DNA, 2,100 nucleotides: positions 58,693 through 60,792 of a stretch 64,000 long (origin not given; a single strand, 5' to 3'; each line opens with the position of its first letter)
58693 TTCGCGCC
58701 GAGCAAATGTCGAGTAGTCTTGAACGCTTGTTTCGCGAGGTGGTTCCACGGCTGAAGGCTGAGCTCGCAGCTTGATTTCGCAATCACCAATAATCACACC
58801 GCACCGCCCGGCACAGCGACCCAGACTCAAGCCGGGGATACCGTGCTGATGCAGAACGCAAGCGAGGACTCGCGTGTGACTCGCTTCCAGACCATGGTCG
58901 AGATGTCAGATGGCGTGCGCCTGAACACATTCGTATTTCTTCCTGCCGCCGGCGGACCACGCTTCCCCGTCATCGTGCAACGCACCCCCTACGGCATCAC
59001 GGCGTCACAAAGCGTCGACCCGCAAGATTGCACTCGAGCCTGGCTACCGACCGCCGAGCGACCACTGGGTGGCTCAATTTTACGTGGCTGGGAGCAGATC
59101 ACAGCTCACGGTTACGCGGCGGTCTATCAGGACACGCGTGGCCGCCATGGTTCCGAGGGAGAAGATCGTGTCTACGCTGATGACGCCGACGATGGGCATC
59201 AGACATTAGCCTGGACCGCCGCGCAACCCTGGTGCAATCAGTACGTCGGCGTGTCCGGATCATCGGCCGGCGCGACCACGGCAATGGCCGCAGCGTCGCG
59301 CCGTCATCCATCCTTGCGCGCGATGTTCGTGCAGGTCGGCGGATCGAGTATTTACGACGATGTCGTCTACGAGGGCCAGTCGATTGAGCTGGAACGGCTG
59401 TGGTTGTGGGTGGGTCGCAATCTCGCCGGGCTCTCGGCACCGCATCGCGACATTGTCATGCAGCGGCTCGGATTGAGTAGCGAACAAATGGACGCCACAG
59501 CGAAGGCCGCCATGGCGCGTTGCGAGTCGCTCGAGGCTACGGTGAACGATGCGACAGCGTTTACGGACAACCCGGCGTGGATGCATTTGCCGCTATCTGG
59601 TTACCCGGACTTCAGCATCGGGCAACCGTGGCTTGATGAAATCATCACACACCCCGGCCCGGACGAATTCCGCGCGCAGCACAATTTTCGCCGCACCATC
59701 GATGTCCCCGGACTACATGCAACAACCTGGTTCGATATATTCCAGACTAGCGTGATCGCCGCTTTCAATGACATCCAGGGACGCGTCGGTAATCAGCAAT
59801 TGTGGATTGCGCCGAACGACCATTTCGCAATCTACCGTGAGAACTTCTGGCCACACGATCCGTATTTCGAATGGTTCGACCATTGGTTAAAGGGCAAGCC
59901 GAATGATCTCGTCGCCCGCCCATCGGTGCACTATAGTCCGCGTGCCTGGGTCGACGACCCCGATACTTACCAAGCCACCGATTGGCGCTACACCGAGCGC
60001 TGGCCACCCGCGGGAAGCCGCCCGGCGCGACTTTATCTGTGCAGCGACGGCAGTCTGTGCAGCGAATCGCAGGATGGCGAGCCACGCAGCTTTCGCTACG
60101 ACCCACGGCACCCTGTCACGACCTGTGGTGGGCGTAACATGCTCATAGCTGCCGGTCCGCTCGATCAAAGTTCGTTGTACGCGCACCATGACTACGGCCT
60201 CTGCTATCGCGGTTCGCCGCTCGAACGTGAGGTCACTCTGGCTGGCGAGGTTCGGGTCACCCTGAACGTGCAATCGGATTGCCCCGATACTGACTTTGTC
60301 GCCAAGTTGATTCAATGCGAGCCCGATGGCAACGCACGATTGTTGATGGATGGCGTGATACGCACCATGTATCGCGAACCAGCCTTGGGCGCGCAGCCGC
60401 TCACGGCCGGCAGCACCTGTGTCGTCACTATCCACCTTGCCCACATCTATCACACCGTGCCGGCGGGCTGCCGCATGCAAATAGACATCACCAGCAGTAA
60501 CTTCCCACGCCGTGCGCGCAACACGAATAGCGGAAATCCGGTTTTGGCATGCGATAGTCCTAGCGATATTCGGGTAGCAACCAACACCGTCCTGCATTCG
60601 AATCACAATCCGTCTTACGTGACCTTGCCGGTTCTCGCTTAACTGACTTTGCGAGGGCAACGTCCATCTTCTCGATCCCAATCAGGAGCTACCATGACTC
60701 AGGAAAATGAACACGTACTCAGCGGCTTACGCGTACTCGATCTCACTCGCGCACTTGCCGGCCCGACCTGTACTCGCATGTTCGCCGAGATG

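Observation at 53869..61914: Putative catabolic island with two family-III CoA-transferases, LLM monooxygenase, CocE/NonD hydrolase, MFS transporter and NADPH oxidoreductase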

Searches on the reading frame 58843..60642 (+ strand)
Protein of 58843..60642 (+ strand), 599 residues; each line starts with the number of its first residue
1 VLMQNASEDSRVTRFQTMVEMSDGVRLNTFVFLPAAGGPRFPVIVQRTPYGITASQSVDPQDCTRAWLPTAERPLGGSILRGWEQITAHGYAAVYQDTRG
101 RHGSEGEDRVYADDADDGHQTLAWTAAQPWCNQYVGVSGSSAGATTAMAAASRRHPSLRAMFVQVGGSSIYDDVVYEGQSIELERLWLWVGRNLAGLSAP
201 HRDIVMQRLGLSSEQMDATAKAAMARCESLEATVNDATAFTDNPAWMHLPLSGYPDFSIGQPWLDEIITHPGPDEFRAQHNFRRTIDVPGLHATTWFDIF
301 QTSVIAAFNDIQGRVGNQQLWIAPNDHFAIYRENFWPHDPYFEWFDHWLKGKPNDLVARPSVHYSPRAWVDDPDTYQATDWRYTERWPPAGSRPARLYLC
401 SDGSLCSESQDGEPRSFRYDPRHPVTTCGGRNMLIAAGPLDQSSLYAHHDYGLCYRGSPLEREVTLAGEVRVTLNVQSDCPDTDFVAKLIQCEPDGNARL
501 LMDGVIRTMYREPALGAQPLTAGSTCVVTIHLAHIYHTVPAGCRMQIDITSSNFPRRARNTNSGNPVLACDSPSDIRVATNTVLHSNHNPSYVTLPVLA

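Call 3: search_protein_families(library=pfam, proteins=[window:58843-60642:+])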
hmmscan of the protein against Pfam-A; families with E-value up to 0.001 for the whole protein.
window:58843-60642:+ (599 aa): 2 families
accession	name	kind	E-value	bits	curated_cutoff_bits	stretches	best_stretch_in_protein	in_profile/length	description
PF02129.25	Peptidase_S15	-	1.5e-46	159.6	23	1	23-328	1-261/262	X-Pro dipeptidyl-peptidase (S15 family)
PF08530.16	PepX_C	-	2.8e-27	96.5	22.5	1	377-594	18-217/217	X-Pro dipeptidyl-peptidase C-terminal non-catalytic domain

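Call 4: search_protein_families(library=ncbifam, proteins=[window:58843-60642:+])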
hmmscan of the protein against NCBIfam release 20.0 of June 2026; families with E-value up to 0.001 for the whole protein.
window:58843-60642:+ (599 aa): 3 families
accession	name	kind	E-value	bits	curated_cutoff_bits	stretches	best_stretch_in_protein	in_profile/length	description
TIGR00976.1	CocE_NonD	subfamily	1.1e-81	275.6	66.3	1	19-598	1-548/550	CocE/NonD family hydrolase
NF003780.0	PRK05371.1-1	subfamily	5.3e-13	48.3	642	1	307-553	328-556/594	Xaa-Pro dipeptidyl-peptidase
NF047920.1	lactonase_UilS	equivalog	0.00015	21.6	400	1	84-165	46-129/285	UilS family quorum-quenching N-acyl-homoserine lactonase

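Call 7: find_homologous_proteins(query=window:58843-60642:+)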
Query window:58843-60642:+ (599 aa): 2782 proteins with E <= 0.001 among 8000 candidates; the best 120 are listed.
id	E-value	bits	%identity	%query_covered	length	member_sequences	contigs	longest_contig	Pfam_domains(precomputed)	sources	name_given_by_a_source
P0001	0.0e+0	1418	100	100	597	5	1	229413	PF02129.25,PF08530.17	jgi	jgi:uncharacterized protein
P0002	1.2e-274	931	65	99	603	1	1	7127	PF02129.25,PF08530.17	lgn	-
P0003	2.0e-269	913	66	100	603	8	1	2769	PF02129.25,PF08530.17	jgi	-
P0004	2.1e-269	913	65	99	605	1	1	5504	PF02129.25,PF08530.17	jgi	jgi:putative CocE/NonD family hydrolase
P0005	2.5e-268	910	66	99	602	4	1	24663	PF02129.25,PF08530.17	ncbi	-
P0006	2.0e-267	907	66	97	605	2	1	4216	PF02129.25,PF08530.17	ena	-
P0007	2.6e-267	906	67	97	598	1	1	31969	PF02129.25,PF08530.17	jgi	jgi:putative CocE/NonD family hydrolase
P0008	6.8e-267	905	68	97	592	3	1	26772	PF02129.25,PF08530.17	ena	-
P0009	7.2e-267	905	66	97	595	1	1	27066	PF02129.25,PF08530.17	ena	-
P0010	1.1e-266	904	66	97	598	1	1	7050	PF02129.25,PF08530.17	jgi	jgi:putative CocE/NonD family hydrolase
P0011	2.9e-266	903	66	99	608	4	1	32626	PF02129.25,PF08530.17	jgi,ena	-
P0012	5.7e-266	902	65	100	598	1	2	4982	PF02129.25,PF08530.17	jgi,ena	-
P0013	6.5e-265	898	65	99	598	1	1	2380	PF02129.25,PF08530.17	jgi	jgi:putative CocE/NonD family hydrolase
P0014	7.7e-265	898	65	99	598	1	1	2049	PF02129.25,PF08530.17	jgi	-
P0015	1.1e-264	898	67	98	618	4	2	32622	PF02129.25,PF08530.17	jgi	jgi:putative CocE/NonD family hydrolase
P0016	1.4e-264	897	65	98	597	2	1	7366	PF02129.25,PF08530.17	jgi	jgi:putative CocE/NonD family hydrolase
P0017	4.1e-264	896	66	98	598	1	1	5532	PF02129.25,PF08530.17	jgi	jgi:putative CocE/NonD family hydrolase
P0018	4.3e-264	896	66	98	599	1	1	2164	PF02129.25,PF08530.17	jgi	jgi:uncharacterized protein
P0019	4.5e-264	896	66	97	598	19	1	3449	PF02129.25,PF08530.17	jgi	-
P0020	6.8e-264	895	66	97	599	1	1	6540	PF02129.25,PF08530.17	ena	-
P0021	6.8e-264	895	66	98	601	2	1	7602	PF02129.25,PF08530.17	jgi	jgi:uncharacterized protein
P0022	1.0e-262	891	65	98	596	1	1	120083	PF02129.25,PF08530.17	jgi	jgi:putative CocE/NonD family hydrolase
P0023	1.0e-262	891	64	98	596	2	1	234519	PF02129.25,PF08530.17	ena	-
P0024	1.2e-262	891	67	98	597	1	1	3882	PF02129.25,PF08530.17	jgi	jgi:putative CocE/NonD family hydrolase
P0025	1.2e-262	891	65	97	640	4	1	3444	PF02129.25,PF08530.17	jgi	jgi:putative CocE/NonD family hydrolase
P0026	2.2e-262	890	65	97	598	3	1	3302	PF02129.25,PF08530.17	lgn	-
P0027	3.4e-262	889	64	98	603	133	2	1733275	PF02129.25,PF08530.17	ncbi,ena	-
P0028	3.4e-262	889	65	99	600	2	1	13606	PF02129.25,PF08530.17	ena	-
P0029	3.7e-262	889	65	97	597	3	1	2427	PF02129.25,PF08530.17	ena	-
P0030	3.9e-262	889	65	97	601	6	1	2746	PF02129.25,PF08530.17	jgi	jgi:putative CocE/NonD family hydrolase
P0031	8.0e-262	888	65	97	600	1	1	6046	PF02129.25,PF08530.17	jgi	jgi:hypothetical protein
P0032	8.2e-262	888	68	95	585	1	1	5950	PF02129.25,PF08530.17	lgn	-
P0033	8.5e-262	888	65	100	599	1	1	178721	PF02129.25,PF08530.17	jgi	jgi:uncharacterized protein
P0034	1.2e-261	888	64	98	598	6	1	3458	PF02129.25,PF08530.17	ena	-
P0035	1.9e-261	887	65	98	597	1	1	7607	PF02129.25,PF08530.17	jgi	jgi:uncharacterized protein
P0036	2.1e-261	887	65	98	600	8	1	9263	PF02129.25,PF08530.17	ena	-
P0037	2.1e-261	887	65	97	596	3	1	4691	PF02129.25,PF08530.17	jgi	jgi:putative CocE/NonD family hydrolase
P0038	2.1e-261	887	66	97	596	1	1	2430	PF02129.25,PF08530.17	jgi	jgi:putative CocE/NonD family hydrolase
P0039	2.7e-261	886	64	99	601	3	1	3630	PF02129.25,PF08530.17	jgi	jgi:putative CocE/NonD family hydrolase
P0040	2.8e-261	886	65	97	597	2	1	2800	PF02129.25,PF08530.17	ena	-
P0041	3.0e-261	886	65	98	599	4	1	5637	PF02129.25,PF08530.17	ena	-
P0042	3.1e-261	886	66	97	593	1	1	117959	PF02129.25,PF08530.17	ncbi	-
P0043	4.9e-261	886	64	97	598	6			PF02129.25,PF08530.17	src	-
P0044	5.0e-261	886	64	99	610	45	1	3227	PF02129.25,PF08530.17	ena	-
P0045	6.5e-261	885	65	98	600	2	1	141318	PF02129.25,PF08530.17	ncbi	-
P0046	7.0e-261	885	64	98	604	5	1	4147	PF02129.25,PF08530.17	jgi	jgi:uncharacterized protein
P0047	7.0e-261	885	63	99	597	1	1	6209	PF02129.25,PF08530.17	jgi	jgi:uncharacterized protein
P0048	7.4e-261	885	66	97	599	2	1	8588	PF02129.25,PF08530.17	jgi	jgi:hypothetical protein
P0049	8.0e-261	885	65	97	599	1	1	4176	PF02129.25,PF08530.17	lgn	-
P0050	1.0e-260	884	65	97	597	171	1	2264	PF02129.25,PF08530.17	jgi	-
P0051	1.5e-260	884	65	97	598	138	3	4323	PF02129.25,PF08530.17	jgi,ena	-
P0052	1.6e-260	884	65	97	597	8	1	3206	PF02129.25,PF08530.17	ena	-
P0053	1.6e-260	884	66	97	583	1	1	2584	PF02129.25,PF08530.17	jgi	jgi:putative CocE/NonD family hydrolase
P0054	1.6e-260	884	65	98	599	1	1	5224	PF02129.25,PF08530.17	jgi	jgi:uncharacterized protein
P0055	1.7e-260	884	65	99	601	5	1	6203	PF02129.25,PF08530.17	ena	-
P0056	1.8e-260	884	63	99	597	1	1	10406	PF02129.25,PF08530.17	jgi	jgi:uncharacterized protein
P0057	1.8e-260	884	65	97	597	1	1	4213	PF02129.25,PF08530.17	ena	-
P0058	2.0e-260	884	65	97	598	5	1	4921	PF02129.25,PF08530.17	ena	-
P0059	2.4e-260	883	64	99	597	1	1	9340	PF02129.25,PF08530.17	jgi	jgi:putative CocE/NonD family hydrolase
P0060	2.4e-260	883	64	99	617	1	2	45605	PF02129.25,PF08530.17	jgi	jgi:putative CocE/NonD family hydrolase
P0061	2.5e-260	883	66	97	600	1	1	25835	PF02129.25,PF08530.17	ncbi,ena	-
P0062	2.6e-260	883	65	98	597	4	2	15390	PF02129.25,PF08530.17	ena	-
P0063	3.3e-260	883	64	98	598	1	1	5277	PF02129.25,PF08530.17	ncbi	-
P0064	3.8e-260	883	64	97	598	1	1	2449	PF02129.25,PF08530.17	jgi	jgi:uncharacterized protein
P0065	4.0e-260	883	64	98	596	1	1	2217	PF02129.25,PF08530.17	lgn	-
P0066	4.4e-260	882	64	98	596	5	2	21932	PF02129.25,PF08530.17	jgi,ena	-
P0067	5.3e-260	882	64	99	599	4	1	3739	PF02129.25,PF08530.17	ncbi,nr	ncbi:MAG TPA: CocE/NonD family hydrolase [Burkholderiales bacterium]|nr:CocE/NonD family hydrolase [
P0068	5.6e-260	882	65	98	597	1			PF02129.25,PF08530.17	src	-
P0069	6.2e-260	882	64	100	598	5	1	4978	PF02129.25,PF08530.17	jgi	jgi:uncharacterized protein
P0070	6.4e-260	882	65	97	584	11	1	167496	PF02129.25,PF08530.17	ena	-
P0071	7.1e-260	882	65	97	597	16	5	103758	PF02129.25,PF08530.17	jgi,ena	-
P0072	7.8e-260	882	65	98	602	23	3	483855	PF02129.25,PF08530.17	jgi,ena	-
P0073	1.2e-259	881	64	98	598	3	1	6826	PF02129.25,PF08530.17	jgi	jgi:uncharacterized protein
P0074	1.4e-259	881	64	99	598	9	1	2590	PF02129.25,PF08530.17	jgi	jgi:uncharacterized protein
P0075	1.5e-259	881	63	98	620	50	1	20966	PF02129.25,PF08530.17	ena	-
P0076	1.5e-259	881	63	99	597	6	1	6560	PF02129.25,PF08530.17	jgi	jgi:putative CocE/NonD family hydrolase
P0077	1.9e-259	880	65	97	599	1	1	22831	PF02129.25,PF08530.17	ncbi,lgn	ncbi:MAG: CocE/NonD family hydrolase [Stellaceae bacterium]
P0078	2.7e-259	880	65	97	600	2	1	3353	PF02129.25,PF08530.17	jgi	jgi:putative CocE/NonD family hydrolase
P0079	2.9e-259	880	64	99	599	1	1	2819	PF02129.25,PF08530.17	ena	-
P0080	2.9e-259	880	65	98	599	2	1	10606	PF02129.25,PF08530.17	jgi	jgi:putative CocE/NonD family hydrolase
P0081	2.9e-259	880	63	99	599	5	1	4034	PF02129.25,PF08530.17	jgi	jgi:putative CocE/NonD family hydrolase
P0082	3.3e-259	880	64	97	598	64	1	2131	PF02129.25,PF08530.17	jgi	-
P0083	3.8e-259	879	64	100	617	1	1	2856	PF02129.25,PF08530.17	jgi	jgi:putative CocE/NonD family hydrolase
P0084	4.0e-259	879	63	99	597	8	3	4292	PF02129.25,PF08530.17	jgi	jgi:putative CocE/NonD family hydrolase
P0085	4.2e-259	879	64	98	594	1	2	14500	PF02129.25,PF08530.17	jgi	jgi:uncharacterized protein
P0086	4.6e-259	879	64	97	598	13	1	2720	PF02129.25,PF08530.17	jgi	jgi:uncharacterized protein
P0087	4.8e-259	879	64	98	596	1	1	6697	PF02129.25,PF08530.17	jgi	jgi:putative CocE/NonD family hydrolase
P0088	5.3e-259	879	63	98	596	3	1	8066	PF02129.25,PF08530.17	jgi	jgi:uncharacterized protein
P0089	5.4e-259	879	64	97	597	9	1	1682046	PF02129.25,PF08530.17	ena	-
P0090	5.7e-259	879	64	100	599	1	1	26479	PF02129.25,PF08530.17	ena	-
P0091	6.0e-259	879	63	99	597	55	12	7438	PF02129.25,PF08530.17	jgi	jgi:hypothetical protein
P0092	6.4e-259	879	66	97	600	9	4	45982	PF02129.25,PF08530.17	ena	-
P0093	7.0e-259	878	65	97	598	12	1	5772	PF02129.25,PF08530.17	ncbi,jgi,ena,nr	ncbi:MAG: CocE/NonD family hydrolase [Alphaproteobacteria bacterium]|nr:CocE/NonD family hydrolase [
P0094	7.2e-259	878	65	98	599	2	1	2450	PF02129.25,PF08530.17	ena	-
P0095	8.2e-259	878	65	97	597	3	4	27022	PF02129.25,PF08530.17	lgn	-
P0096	8.5e-259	878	65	98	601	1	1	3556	PF02129.25,PF08530.17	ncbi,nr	ncbi:MAG TPA: CocE/NonD family hydrolase [Stellaceae bacterium]|nr:CocE/NonD family hydrolase [Stell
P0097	8.8e-259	878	64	99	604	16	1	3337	PF02129.25,PF08530.17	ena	-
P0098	9.6e-259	878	66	96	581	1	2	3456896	PF02129.25,PF08530.17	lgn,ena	-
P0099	1.1e-258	878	65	98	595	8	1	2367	PF02129.25,PF08530.17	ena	-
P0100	1.2e-258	878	63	98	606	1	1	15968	PF02129.25,PF08530.17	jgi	jgi:uncharacterized protein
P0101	1.3e-258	878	63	100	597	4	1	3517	PF02129.25,PF08530.17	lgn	-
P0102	1.6e-258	877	64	97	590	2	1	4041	PF02129.25,PF08530.17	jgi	-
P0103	1.8e-258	877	65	97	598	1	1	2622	PF02129.25,PF08530.17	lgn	-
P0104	1.8e-258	877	64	98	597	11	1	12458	PF02129.25,PF08530.17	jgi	jgi:hypothetical protein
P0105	2.4e-258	877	66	97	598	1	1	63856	PF02129.25,PF08530.17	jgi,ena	-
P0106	2.7e-258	876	64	99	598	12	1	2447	PF02129.25,PF08530.17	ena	-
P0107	2.8e-258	876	65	97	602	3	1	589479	PF02129.25,PF08530.17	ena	-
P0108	3.0e-258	876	64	98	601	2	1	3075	PF02129.25,PF08530.17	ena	-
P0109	3.2e-258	876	65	97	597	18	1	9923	PF02129.25,PF08530.17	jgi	jgi:putative CocE/NonD family hydrolase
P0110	3.4e-258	876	63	100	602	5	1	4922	PF02129.25,PF08530.17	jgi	jgi:putative CocE/NonD family hydrolase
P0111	3.7e-258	876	64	98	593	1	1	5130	PF02129.25,PF08530.17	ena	-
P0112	4.7e-258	876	64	97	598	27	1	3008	PF02129.25,PF08530.17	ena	-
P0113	4.7e-258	876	63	98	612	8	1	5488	PF02129.25,PF08530.17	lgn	-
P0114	4.8e-258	876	63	100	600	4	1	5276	PF02129.25,PF08530.17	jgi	jgi:putative CocE/NonD family hydrolase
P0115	4.9e-258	876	65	97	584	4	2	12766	PF02129.25,PF08530.17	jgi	jgi:putative CocE/NonD family hydrolase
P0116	5.0e-258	876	64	97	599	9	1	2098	PF02129.25,PF08530.17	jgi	-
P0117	5.2e-258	876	65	97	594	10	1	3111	PF02129.25,PF08530.17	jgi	jgi:uncharacterized protein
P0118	5.4e-258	876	65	98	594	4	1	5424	PF02129.25,PF08530.17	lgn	-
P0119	5.4e-258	876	63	97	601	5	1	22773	PF02129.25,PF08530.17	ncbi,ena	-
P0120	5.6e-258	875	64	98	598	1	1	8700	PF02129.25,PF08530.17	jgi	jgi:putative CocE/NonD family hydrolase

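Call 10: find_related_loci(query=A1, collection=genome_contigs, flank=10000)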
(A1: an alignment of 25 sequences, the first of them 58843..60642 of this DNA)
Query A1 (599 aa) in genome_contigs; peptide patterns used: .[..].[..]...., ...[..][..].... (x = any residue, [..] = any of these).
600 stretches matched a pattern (row limit reached: there are more); 542 encode a relative of the query (tblastn E <= 1e-3); the best 80 are kept; 80 distinct loci.
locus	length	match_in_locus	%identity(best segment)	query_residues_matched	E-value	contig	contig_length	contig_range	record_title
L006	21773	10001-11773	63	8-598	0e+0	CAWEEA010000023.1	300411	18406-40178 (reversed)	MAG: uncultured Alphaproteobacteria bacterium isolate MFD03399.bin.2.97 genome assembly, contig: contig_9716, whole geno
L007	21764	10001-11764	64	12-599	0e+0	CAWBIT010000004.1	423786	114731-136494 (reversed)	MAG: uncultured Alphaproteobacteria bacterium isolate MFD03346.bin.1.85 genome assembly, contig: contig_2133, whole geno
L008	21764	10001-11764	64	12-599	0e+0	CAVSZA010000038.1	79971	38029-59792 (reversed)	MAG: uncultured Alphaproteobacteria bacterium isolate MFD05521.bin.1.185 genome assembly, contig: contig_24667, whole ge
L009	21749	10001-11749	65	15-597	0e+0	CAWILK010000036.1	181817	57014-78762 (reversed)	MAG: uncultured Alphaproteobacteria bacterium isolate MFD04967.bin.2.24 genome assembly, contig: contig_64817, whole gen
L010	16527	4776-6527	65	15-598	0e+0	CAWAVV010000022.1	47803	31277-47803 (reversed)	MAG: uncultured Alphaproteobacteria bacterium isolate MFD01138.bin.2.43 genome assembly, contig: contig_33706, whole gen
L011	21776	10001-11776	65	12-599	0e+0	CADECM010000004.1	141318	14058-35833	MAG: uncultured beta proteobacterium isolate Betaproteobacteria sp. RBC024 genome assembly, contig: MAG024_4, whole geno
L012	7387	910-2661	65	15-598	0e+0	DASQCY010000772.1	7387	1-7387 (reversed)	MAG TPA_asm: Stellaceae bacterium isolate SMAG_U11711 k141_2120911, whole genome shotgun sequence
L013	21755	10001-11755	64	15-598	0e+0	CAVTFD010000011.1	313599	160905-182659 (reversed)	MAG: uncultured Alphaproteobacteria bacterium isolate MFD09286.bin.1.141 genome assembly, contig: contig_18175, whole ge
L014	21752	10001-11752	64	15-598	0e+0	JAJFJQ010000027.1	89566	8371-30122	MAG: Gammaproteobacteria bacterium isolate OFTM106 OFTM106_26, whole genome shotgun sequence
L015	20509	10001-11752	63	15-598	0e+0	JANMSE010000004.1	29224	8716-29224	MAG: Deltaproteobacteria bacterium isolate SOY_29_metabat_500 SOY_29_k141_1980410, whole genome shotgun sequence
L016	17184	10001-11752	65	15-598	0e+0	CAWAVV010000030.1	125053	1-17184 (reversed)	MAG: uncultured Alphaproteobacteria bacterium isolate MFD01138.bin.2.43 genome assembly, contig: contig_42858, whole gen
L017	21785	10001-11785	63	12-599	0e+0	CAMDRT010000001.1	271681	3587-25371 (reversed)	MAG: Bordetella parapertussis isolate TrH-03may19-243 genome assembly, contig: TrH-03may19-C10, whole genome shotgun seq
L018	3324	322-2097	63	8-598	0e+0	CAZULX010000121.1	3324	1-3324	MAG TPA_asm: uncultured Streptomycetaceae bacterium isolate binchicken_co31_378 genome assembly, contig: k141_1077126, w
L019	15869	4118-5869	64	15-598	0e+0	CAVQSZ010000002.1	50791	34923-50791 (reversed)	MAG: uncultured Alphaproteobacteria bacterium isolate MFD00031.bin.2.110 genome assembly, contig: contig_12396, whole ge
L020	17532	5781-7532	63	15-598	0e+0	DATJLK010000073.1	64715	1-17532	MAG TPA_asm: Stellaceae bacterium isolate SMAG_U14807 k141_3619989, whole genome shotgun sequence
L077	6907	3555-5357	56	1-598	0e+0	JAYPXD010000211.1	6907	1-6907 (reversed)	MAG: Alphaproteobacteria bacterium isolate 139588_S189_concoct_bins.tsv.059 NODE_10586_length_6907_cov_3.808961, whole g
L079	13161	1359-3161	55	1-598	0e+0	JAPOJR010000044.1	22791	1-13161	MAG: Alphaproteobacteria bacterium isolate bin68 NODE_44_length_22791_cov_1.888747, whole genome shotgun sequence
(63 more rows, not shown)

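Call 14: search_solved_structures(query=window:58849-60642:+, max_evalue=0.00001)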
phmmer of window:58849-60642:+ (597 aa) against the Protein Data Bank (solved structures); distinct sequences matched with E-value up to 0.00001: 19.
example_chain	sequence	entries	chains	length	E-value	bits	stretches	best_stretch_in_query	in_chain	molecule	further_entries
3i2h_A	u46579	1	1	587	4.8e-45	157.2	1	14-596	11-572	Cocaine esterase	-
3i2i_A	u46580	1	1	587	5.3e-45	157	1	14-596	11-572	Cocaine esterase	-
3pui_A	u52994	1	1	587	5.6e-45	156.9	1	14-596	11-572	Cocaine esterase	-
1ju3_A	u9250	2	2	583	5.7e-45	156.9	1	14-596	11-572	cocaine esterase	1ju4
3i2j_A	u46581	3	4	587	6.7e-45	156.7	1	14-596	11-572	Cocaine esterase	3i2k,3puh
3i2f_A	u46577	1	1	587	6.8e-45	156.7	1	14-596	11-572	Cocaine esterase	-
9k48_A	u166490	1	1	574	1e-44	156.1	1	14-596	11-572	Cocaine esterase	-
3ida_A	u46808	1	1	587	1.1e-44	156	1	14-596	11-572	Cocaine esterase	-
3i2g_A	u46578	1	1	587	1.2e-44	155.8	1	14-596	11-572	Cocaine esterase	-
1l7q_A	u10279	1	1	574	1.4e-44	155.6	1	14-596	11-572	cocaine esterase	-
7f65_A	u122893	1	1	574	1.6e-44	155.5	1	14-596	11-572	Cocaine esterase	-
4p08_A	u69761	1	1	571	1.6e-44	155.5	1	14-596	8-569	Cocaine esterase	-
1l7r_A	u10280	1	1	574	1.9e-44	155.2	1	14-596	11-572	cocaine esterase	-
1mpx_A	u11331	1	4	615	8.8e-23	83.6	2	452-595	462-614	alpha-amino acid ester hydrolase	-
4pf1_A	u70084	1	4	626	2.9e-17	65.4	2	393-595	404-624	Peptidase S15/CocE/NonD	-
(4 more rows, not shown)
